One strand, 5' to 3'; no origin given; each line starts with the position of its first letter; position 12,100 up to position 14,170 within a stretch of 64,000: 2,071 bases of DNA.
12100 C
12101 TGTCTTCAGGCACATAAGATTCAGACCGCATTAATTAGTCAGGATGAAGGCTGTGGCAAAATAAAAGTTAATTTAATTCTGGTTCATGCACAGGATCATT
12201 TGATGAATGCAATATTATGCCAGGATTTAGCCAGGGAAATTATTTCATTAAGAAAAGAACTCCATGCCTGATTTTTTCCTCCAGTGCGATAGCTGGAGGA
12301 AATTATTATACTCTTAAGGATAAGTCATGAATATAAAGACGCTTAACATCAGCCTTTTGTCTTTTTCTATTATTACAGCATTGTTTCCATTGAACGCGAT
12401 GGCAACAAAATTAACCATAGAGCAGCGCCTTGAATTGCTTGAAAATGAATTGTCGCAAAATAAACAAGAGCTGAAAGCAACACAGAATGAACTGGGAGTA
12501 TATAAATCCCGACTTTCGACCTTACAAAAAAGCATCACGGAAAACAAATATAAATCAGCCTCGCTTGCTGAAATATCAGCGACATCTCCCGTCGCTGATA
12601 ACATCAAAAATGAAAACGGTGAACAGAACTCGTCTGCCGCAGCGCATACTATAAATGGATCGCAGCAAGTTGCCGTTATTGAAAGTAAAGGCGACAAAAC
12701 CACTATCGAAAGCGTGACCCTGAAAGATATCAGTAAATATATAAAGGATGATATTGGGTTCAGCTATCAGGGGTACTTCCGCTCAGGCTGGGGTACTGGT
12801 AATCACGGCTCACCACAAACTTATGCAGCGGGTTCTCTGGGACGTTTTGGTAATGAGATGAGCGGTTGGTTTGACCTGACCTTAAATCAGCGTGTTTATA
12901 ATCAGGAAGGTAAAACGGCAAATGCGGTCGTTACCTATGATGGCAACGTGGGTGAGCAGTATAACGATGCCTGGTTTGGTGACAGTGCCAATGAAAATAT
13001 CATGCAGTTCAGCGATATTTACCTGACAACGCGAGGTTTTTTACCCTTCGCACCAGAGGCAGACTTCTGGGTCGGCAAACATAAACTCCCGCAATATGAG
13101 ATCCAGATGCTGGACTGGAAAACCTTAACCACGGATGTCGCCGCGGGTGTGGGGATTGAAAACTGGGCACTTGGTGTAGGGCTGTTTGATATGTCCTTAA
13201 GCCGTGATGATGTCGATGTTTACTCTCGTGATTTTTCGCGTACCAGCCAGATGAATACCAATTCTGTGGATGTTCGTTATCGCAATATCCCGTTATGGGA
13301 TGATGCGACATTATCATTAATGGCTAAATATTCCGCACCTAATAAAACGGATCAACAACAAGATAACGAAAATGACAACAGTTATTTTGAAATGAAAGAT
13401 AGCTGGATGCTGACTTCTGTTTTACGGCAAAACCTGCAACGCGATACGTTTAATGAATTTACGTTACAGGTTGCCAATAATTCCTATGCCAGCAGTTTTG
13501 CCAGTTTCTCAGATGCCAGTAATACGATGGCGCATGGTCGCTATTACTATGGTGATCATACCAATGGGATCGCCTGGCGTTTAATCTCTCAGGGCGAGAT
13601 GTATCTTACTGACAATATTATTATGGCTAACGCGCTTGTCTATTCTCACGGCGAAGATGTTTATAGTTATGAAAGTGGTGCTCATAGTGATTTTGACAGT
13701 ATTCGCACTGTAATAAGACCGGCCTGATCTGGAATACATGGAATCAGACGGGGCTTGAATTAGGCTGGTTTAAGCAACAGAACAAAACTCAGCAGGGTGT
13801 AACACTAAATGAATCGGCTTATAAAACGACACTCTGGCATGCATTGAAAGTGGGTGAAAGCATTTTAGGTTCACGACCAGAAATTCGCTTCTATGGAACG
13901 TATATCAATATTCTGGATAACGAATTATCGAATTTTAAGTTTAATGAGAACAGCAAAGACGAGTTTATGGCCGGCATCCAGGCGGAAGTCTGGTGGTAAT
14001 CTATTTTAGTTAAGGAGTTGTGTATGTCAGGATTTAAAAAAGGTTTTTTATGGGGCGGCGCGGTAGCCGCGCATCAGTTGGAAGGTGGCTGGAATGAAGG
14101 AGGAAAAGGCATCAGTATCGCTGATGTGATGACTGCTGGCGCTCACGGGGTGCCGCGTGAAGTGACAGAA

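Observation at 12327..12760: Porin with a long N-terminal coiled-coil-like extension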

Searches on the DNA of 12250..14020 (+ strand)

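Call 5: search_dna_similar(query=window:12250-14020:+, collection=ecoli_genomes, mode=near, max_rows=25)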
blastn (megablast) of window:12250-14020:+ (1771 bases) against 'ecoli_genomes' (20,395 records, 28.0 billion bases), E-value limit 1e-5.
Records with a match: 2556; places in all: 2561; records where one place covers at least 80% of the query: 2507.
Genomes with a match: 2554 of 5426; with a place that covers at least 80% of the query: 2505. Places per genome that has any: lowest 1, median 1, highest 3. On chromosomes: 2556 places; on plasmids: 5.
Best place of each record, by identity: >=99% 1683; 95-99% 873.
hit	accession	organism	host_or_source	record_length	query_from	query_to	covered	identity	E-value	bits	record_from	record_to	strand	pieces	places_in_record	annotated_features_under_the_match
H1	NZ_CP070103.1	Escherichia coli strain FDAARGOS_1277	Homo sapiens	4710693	1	1771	100%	100.0%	0e+0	3271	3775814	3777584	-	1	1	carbohydrate porin | PTS lactose/cellobiose transporter subunit IIA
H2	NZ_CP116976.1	Escherichia coli strain CUVM53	Sus scrofa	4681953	1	1771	100%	100.0%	0e+0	3271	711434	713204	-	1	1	carbohydrate porin | PTS lactose/cellobiose transporter subunit IIA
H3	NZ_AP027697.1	Escherichia coli strain PSS-12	Homo sapiens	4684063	1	1771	100%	100.0%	0e+0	3271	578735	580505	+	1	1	carbohydrate porin | PTS lactose/cellobiose transporter subunit IIA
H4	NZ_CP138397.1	Escherichia coli strain 81EVA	Homo sapiens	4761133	1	1771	100%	100.0%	0e+0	3271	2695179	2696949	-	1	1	carbohydrate porin | PTS lactose/cellobiose transporter subunit IIA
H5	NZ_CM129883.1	Escherichia coli strain MB06233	seawater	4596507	1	1771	100%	100.0%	0e+0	3271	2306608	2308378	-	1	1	carbohydrate porin | PTS lactose/cellobiose transporter subunit IIA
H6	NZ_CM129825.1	Escherichia coli strain CREC_5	Homo sapiens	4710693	1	1771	100%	100.0%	0e+0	3271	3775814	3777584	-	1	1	carbohydrate porin | PTS lactose/cellobiose transporter subunit IIA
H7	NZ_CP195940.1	Escherichia coli strain C10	Water sample from the Juan Diaz River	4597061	1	1771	100%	100.0%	0e+0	3271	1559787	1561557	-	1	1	carbohydrate porin | PTS lactose/cellobiose transporter subunit IIA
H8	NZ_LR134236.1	Escherichia coli strain NCTC9008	missing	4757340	1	1771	100%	100.0%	0e+0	3271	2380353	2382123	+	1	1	carbohydrate porin | PTS lactose/cellobiose transporter subunit IIA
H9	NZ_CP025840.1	Escherichia coli strain 214-4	Homo sapiens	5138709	1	1771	100%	99.9%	0e+0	3265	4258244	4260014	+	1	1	carbohydrate porin | PTS lactose/cellobiose transporter subunit IIA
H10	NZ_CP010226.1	Escherichia coli strain S1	mouse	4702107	1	1771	100%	99.9%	0e+0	3265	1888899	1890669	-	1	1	carbohydrate porin | PTS lactose/cellobiose transporter subunit IIA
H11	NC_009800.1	Escherichia coli HS strain HS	-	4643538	1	1771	100%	99.9%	0e+0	3265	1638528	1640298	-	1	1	carbohydrate porin | PTS lactose/cellobiose transporter subunit IIA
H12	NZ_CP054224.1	Escherichia coli strain EcPF16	Homo sapiens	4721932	1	1771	100%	99.9%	0e+0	3265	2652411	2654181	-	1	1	carbohydrate porin | PTS lactose/cellobiose transporter subunit IIA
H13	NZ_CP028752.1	Escherichia coli strain A23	Capybara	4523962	1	1771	100%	99.9%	0e+0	3265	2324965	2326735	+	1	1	carbohydrate porin | PTS lactose/cellobiose transporter subunit IIA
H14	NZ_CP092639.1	Escherichia coli strain HS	-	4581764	1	1771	100%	99.9%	0e+0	3265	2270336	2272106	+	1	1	carbohydrate porin | PTS lactose/cellobiose transporter subunit IIA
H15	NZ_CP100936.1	Escherichia coli strain ET650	Hoplobatrachus rugulosus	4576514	1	1771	100%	99.9%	0e+0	3265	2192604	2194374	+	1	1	carbohydrate porin | PTS lactose/cellobiose transporter subunit IIA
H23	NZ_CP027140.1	Escherichia coli strain AR_0369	missing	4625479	1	1771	100%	99.9%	0e+0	3260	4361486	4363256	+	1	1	carbohydrate porin | PTS lactose/cellobiose transporter subunit IIA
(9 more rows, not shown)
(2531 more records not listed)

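Call 6: get_annotated_region(hit=H1, flank=6000)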
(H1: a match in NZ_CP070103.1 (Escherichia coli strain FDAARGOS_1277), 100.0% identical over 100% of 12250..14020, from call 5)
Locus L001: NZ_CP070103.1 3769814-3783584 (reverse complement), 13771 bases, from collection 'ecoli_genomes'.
description: Escherichia coli strain FDAARGOS_1277 chromosome, complete genome
organism: Escherichia coli strain FDAARGOS_1277 (NCBI taxid 562)
replicon: chromosome; assembly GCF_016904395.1
host: Homo sapiens; source: missing; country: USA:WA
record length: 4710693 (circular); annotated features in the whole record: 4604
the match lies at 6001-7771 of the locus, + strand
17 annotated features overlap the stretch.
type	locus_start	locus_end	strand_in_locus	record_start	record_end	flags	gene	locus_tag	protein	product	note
CDS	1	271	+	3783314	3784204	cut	dgcZ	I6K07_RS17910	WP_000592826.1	diguanylate cyclase DgcZ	-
CDS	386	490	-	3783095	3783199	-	mgtT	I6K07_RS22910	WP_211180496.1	protein MgtT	-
CDS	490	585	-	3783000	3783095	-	mgtS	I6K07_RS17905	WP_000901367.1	protein MgtS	-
CDS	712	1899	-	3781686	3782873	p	ydeE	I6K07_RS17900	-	efflux MFS transporter YdeE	internal stop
CDS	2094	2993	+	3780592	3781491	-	eamA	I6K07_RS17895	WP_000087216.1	O-acetylserine/cysteine exporter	-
CDS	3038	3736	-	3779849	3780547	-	-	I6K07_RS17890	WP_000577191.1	GntR family transcriptional regulator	-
CDS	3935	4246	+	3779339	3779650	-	-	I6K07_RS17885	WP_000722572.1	PTS sugar transporter subunit IIB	-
CDS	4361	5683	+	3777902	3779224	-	-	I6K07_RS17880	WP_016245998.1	PTS sugar transporter subunit IIC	-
CDS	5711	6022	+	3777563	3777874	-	-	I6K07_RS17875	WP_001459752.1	PTS lactose/cellobiose transporter subunit IIA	-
CDS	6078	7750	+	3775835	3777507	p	-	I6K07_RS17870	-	carbohydrate porin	frameshifted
CDS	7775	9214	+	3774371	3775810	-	-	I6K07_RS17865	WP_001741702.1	6-phospho-beta-glucosidase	-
CDS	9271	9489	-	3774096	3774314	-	marB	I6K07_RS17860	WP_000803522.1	multiple antibiotic resistance protein MarB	-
CDS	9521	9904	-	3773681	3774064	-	marA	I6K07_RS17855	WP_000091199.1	MDR efflux pump AcrAB transcriptional activator MarA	-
CDS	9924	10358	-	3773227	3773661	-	marR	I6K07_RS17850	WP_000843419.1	multiple antibiotic resistance transcriptional regulator MarR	-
CDS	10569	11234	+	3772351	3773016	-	marC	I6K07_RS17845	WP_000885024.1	NAAT family transporter MarC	-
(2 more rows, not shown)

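Call 8: get_annotated_region(hit=H11, flank=4500)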
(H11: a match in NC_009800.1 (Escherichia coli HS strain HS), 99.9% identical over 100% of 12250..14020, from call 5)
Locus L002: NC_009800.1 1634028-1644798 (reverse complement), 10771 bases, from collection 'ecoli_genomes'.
description: Escherichia coli HS, complete sequence
organism: Escherichia coli HS strain HS (NCBI taxid 331112)
replicon: chromosome; assembly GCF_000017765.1
host: -; source: -; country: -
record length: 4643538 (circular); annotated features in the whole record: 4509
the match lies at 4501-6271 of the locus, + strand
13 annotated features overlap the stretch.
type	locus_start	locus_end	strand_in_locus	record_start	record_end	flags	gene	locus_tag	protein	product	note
CDS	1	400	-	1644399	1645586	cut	ydeE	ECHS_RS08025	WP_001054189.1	efflux MFS transporter YdeE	-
CDS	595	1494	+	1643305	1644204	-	eamA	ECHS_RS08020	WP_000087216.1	O-acetylserine/cysteine exporter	-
CDS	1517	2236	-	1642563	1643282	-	-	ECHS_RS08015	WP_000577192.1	GntR family transcriptional regulator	-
CDS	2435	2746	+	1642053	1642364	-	-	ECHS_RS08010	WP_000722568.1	PTS sugar transporter subunit IIB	-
CDS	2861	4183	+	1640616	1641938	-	-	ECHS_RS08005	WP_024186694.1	PTS sugar transporter subunit IIC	-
CDS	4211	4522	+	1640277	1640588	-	-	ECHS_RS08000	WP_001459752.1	PTS lactose/cellobiose transporter subunit IIA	-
CDS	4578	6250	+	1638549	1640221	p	-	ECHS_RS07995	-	carbohydrate porin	frameshifted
CDS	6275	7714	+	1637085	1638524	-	-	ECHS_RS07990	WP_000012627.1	6-phospho-beta-glucosidase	-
CDS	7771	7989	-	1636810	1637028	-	marB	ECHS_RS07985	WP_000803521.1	multiple antibiotic resistance protein MarB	-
CDS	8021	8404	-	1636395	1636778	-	marA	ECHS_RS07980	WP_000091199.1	MDR efflux pump AcrAB transcriptional activator MarA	-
CDS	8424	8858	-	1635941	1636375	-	marR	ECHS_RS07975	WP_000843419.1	multiple antibiotic resistance transcriptional regulator MarR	-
CDS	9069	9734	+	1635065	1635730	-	marC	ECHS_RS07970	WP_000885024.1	NAAT family transporter MarC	-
CDS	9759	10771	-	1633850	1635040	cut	ydeA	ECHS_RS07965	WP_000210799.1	L-arabinose MFS transporter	-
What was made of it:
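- RefSeq calls this allele frameshifted (calls 6, 8).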

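Call 9: get_annotated_region(hit=H9, flank=500)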
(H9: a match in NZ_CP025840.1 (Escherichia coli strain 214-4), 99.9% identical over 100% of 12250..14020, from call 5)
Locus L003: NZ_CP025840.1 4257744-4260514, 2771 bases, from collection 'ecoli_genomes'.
description: Escherichia coli strain 214-4 chromosome, complete genome
organism: Escherichia coli strain 214-4 (NCBI taxid 562)
replicon: chromosome; assembly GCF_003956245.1
host: Homo sapiens; source: stool; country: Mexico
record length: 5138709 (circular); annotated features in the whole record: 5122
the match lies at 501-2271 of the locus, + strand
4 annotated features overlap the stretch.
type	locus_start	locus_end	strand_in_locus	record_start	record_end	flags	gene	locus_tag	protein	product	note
CDS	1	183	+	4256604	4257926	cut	-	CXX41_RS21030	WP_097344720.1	PTS sugar transporter subunit IIC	-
CDS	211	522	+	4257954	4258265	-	-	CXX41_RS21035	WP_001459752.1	PTS lactose/cellobiose transporter subunit IIA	-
CDS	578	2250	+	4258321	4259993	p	-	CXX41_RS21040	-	carbohydrate porin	frameshifted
CDS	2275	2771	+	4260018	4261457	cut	-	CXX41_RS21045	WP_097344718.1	6-phospho-beta-glucosidase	-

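Call 10: get_annotated_region(hit=H23, flank=500)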
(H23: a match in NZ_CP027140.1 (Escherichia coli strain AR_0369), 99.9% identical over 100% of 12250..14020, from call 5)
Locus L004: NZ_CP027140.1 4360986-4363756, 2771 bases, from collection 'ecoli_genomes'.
description: Escherichia coli strain AR_0369 chromosome, complete genome
organism: Escherichia coli strain AR_0369 (NCBI taxid 562)
replicon: chromosome; assembly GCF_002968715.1
host: missing; source: missing; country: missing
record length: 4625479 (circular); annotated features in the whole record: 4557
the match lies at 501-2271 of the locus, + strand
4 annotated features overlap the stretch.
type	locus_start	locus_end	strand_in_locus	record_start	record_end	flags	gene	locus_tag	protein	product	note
CDS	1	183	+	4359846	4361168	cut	-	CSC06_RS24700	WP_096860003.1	PTS sugar transporter subunit IIC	-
CDS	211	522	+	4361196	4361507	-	-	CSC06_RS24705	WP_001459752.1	PTS lactose/cellobiose transporter subunit IIA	-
CDS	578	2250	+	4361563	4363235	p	-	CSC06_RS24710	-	carbohydrate porin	frameshifted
CDS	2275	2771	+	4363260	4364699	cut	-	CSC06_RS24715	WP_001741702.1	6-phospho-beta-glucosidase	-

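Call 11: search_dna_similar(query=window:12327-14002:+, collection=ecoli_genomes, mode=near, max_rows=40, rows=spread)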
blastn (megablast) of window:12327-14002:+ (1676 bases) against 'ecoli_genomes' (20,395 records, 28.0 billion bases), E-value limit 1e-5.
Records with a match: 2555; places in all: 2558; records where one place covers at least 80% of the query: 2507.
Genomes with a match: 2553 of 5426; with a place that covers at least 80% of the query: 2505. Places per genome that has any: lowest 1, median 1, highest 3. On chromosomes: 2553 places; on plasmids: 5.
Best place of each record, by identity: >=99% 1684; 95-99% 871.
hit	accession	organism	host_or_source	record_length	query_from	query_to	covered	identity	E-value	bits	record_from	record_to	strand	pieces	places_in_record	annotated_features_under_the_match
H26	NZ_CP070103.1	Escherichia coli strain FDAARGOS_1277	Homo sapiens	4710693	1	1676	100%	100.0%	0e+0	3096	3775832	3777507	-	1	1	carbohydrate porin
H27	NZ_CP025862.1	Escherichia coli strain 504237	Homo sapiens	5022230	1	1676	100%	99.8%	0e+0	3079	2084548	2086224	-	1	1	carbohydrate porin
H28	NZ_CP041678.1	Escherichia coli strain ESBL 15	Homo sapiens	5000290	1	1676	100%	99.8%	0e+0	3079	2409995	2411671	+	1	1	carbohydrate porin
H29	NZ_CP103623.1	Escherichia coli strain 3985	Homo sapiens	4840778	1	1676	100%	99.8%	0e+0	3079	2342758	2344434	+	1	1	carbohydrate porin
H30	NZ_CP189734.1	Escherichia coli strain EC16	hand (human)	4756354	1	1676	100%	99.8%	0e+0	3079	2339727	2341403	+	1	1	carbohydrate porin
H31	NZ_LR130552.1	Escherichia coli strain MS14386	Homo sapiens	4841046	1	1676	100%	99.8%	0e+0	3079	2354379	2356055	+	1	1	carbohydrate porin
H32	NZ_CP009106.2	Escherichia coli strain 94-3024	human stool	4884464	1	1676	100%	99.8%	0e+0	3073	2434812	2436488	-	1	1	carbohydrate porin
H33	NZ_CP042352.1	Escherichia coli strain RM9513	crow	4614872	1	1676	100%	99.8%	0e+0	3073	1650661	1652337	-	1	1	carbohydrate porin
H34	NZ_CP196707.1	Escherichia coli strain EC101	Bovine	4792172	1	1676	100%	99.8%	0e+0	3073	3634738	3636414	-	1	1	carbohydrate porin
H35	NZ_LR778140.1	Escherichia coli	water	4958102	1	1676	100%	99.8%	0e+0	3073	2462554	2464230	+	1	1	carbohydrate porin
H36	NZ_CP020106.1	Escherichia coli strain 13E0780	cattle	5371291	1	1676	100%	99.7%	0e+0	3068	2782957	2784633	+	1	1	carbohydrate porin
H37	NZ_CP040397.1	Escherichia coli strain BA22372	Homo sapiens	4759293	1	1676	100%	99.7%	0e+0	3068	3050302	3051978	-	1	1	carbohydrate porin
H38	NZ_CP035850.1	Escherichia coli strain TW10590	Homo sapiens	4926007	1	1676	100%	99.7%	0e+0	3068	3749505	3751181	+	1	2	carbohydrate porin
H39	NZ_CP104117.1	Escherichia coli strain USDA-ARS-USMARC-50748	Bos taurus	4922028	1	1676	100%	99.7%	0e+0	3068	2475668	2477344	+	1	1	carbohydrate porin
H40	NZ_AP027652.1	Escherichia coli strain PSJ-42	Homo sapiens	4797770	1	1676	100%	99.7%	0e+0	3068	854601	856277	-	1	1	carbohydrate porin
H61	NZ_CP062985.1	Escherichia coli UTI89 strain UTI89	Homo sapiens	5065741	1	1676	100%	96.9%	0e+0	2808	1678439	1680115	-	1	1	carbohydrate porin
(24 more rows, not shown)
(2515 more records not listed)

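Call 12: get_annotated_region(hit=H27, flank=300)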
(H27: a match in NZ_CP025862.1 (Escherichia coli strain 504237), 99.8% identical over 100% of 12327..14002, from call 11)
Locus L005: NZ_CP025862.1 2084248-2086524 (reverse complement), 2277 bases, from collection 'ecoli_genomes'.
description: Escherichia coli strain 504237 chromosome, complete genome
organism: Escherichia coli strain 504237 (NCBI taxid 562)
replicon: chromosome; assembly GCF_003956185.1
host: Homo sapiens; source: stool; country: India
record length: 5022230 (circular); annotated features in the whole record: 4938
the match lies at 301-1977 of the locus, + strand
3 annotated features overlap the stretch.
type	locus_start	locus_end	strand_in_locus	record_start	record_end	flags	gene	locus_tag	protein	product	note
CDS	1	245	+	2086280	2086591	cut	-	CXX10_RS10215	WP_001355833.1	PTS lactose/cellobiose transporter subunit IIA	-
CDS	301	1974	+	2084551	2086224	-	-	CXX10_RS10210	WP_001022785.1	carbohydrate porin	-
CDS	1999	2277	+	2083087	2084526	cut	-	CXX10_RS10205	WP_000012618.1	6-phospho-beta-glucosidase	-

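Call 13: get_annotated_region(hit=H61, flank=5000)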
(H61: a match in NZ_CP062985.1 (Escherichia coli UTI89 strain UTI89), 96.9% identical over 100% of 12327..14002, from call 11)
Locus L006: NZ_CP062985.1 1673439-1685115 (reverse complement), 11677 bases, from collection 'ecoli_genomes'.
description: Escherichia coli UTI89 chromosome, complete genome
organism: Escherichia coli UTI89 strain UTI89 (NCBI taxid 364106)
replicon: chromosome; assembly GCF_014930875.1
host: Homo sapiens; source: urine; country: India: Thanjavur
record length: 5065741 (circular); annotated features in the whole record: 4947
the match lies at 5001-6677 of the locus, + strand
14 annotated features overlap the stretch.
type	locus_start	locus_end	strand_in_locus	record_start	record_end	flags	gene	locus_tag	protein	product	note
CDS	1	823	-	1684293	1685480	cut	ydeE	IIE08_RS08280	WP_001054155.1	efflux MFS transporter YdeE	-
CDS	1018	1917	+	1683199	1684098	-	eamA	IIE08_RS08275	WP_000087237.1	O-acetylserine/cysteine exporter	-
CDS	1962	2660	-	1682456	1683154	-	-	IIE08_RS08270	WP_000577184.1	GntR family transcriptional regulator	-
CDS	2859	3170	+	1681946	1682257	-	-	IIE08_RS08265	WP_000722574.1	PTS sugar transporter subunit IIB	-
CDS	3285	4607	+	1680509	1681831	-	-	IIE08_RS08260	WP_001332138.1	PTS sugar transporter subunit IIC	-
CDS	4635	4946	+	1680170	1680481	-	-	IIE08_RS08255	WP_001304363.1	PTS lactose/cellobiose transporter subunit IIA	-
CDS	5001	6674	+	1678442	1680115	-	-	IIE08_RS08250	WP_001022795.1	carbohydrate porin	-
CDS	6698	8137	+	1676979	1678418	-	-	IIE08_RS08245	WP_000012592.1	6-phospho-beta-glucosidase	-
CDS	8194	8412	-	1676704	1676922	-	marB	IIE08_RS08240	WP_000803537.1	multiple antibiotic resistance protein MarB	-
CDS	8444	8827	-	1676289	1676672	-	marA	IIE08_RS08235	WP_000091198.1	MDR efflux pump AcrAB transcriptional activator MarA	-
CDS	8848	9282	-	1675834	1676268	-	marR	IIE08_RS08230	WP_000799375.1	multiple antibiotic resistance transcriptional regulator MarR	-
CDS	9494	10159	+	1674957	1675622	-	marC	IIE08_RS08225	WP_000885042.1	NAAT family transporter MarC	-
CDS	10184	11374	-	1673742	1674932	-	ydeA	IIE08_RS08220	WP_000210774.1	L-arabinose MFS transporter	-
CDS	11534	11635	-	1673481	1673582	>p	yneK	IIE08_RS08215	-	putative protein YneK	incomplete; partial in the middle of a contig; missing C-terminus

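Call 34: search_dna_similar(query=window:13690-13760:+, collection=ecoli_genomes, mode=near, max_rows=30, rows=spread)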
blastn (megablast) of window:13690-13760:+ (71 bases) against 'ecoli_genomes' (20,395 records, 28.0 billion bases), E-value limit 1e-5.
Records with a match: 2548; places in all: 2549; records where one place covers at least 80% of the query: 2548.
Genomes with a match: 2546 of 5426; with a place that covers at least 80% of the query: 2546. Places per genome that has any: lowest 1, median 1, highest 3. On chromosomes: 2544 places; on plasmids: 5.
Best place of each record, by identity: >=99% 71; 95-99% 2477.
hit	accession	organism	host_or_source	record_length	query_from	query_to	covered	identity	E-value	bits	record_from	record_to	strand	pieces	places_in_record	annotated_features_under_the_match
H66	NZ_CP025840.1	Escherichia coli strain 214-4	Homo sapiens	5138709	1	71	100%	100.0%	2e-28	132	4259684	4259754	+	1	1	carbohydrate porin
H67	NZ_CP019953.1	Escherichia coli M8 strain M8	Mus musculus C57Bl/6J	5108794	1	71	100%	98.6%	9e-27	126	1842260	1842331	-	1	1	carbohydrate porin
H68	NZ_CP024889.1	Escherichia coli strain AR_0019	missing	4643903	1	71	100%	98.6%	9e-27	126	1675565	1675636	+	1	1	carbohydrate porin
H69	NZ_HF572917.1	Escherichia coli strain HUSEC2011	Homo sapiens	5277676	1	71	100%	98.6%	9e-27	126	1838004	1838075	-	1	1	carbohydrate porin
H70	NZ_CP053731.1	Escherichia coli strain CP55_Sichuan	pig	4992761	1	71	100%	98.6%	9e-27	126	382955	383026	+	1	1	carbohydrate porin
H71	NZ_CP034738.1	Escherichia coli strain L65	missing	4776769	1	71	100%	98.6%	9e-27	126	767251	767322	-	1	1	carbohydrate porin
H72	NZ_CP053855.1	Escherichia coli strain 258E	duck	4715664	1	71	100%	98.6%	9e-27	126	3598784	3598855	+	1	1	carbohydrate porin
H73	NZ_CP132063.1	Escherichia coli strain QML220601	yak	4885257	1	71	100%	98.6%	9e-27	126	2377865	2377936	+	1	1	carbohydrate porin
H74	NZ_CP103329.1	Escherichia coli strain ZY22049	feces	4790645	1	71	100%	98.6%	9e-27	126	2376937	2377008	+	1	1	carbohydrate porin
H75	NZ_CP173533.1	Escherichia coli strain 98208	Homo sapiens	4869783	1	71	100%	98.6%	9e-27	126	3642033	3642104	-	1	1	carbohydrate porin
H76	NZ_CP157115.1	Escherichia coli strain UTME-8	Sus scrofa domesticus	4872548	1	71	100%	98.6%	9e-27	126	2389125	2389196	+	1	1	carbohydrate porin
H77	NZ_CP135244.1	Escherichia coli strain OHT76-1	Food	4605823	1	71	100%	98.6%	9e-27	126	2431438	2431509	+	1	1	carbohydrate porin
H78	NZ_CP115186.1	Escherichia coli strain MY203L1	duck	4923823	1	71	100%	98.6%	9e-27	126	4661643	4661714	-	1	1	carbohydrate porin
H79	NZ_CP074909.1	Escherichia coli strain 08_3449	Homo sapiens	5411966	1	71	100%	98.6%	9e-27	126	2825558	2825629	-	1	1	carbohydrate porin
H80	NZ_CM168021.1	Escherichia coli strain PEC122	Sus scrofa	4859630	1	71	100%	98.6%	9e-27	126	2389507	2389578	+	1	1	carbohydrate porin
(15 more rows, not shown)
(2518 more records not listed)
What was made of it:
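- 13725..13727 (+): Premature TGA stop, created by loss of one G from the TGG codon of Trp467 (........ becomes CCTGATC). The exact 71-bp deletion allele occurs in 71 of 2548 records (call 34).
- The allele is shared by 71 records, including several independent HS assemblies (calls 5, 34).
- Tried and rejected: Rejected, because 71 records including four HS assemblies share it (calls 5, 34).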
